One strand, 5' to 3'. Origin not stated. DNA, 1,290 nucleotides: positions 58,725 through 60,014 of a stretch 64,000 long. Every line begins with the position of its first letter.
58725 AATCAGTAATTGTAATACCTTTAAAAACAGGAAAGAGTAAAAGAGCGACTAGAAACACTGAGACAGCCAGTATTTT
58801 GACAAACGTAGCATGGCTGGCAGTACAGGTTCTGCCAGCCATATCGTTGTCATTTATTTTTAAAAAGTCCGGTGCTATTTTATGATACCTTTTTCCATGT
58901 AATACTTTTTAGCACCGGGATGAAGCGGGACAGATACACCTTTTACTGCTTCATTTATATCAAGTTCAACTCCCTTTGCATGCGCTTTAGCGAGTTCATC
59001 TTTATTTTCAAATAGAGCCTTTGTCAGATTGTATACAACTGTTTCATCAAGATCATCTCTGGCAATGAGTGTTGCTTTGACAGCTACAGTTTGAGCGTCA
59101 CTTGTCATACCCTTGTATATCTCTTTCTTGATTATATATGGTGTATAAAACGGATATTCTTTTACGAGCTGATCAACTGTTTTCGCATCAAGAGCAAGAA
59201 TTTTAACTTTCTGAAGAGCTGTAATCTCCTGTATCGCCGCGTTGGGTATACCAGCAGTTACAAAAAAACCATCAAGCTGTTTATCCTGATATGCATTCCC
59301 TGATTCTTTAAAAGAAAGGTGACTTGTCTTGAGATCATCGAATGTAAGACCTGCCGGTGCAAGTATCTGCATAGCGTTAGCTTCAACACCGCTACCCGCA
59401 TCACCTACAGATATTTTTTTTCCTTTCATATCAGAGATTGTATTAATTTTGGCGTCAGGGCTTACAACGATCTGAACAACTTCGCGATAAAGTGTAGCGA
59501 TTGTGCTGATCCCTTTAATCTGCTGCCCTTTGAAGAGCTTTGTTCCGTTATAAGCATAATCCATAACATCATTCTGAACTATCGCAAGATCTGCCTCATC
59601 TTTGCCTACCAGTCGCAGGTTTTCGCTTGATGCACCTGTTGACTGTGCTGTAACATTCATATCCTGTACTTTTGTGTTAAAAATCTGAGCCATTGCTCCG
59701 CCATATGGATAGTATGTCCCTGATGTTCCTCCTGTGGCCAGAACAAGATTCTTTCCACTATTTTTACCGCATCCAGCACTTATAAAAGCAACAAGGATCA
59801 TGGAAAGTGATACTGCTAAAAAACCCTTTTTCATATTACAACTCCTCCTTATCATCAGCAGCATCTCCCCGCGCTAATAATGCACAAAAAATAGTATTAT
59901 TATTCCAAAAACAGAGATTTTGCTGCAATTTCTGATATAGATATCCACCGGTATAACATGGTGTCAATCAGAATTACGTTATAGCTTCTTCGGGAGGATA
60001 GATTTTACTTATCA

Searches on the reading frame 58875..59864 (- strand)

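Call 33: search_protein_families(library=pfam, proteins=[window:58875-59864:-], max_evalue=0.00001)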
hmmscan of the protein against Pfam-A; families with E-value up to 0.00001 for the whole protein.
window:58875-59864:- (329 aa): 3 families
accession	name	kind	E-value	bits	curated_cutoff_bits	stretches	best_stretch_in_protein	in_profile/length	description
PF16868.10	NMT1_3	-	6.3e-94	315.3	27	1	42-326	1-289/289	NMT1-like family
PF09084.16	NMT1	-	6.1e-08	33.3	20.5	1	68-247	20-184/216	NMT1/THI5 like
PF12974.12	Phosphonate-bd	-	5.9e-06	26.3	27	0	130-286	87-215/242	ABC transporter, phosphonate, periplasmic substrate-binding protein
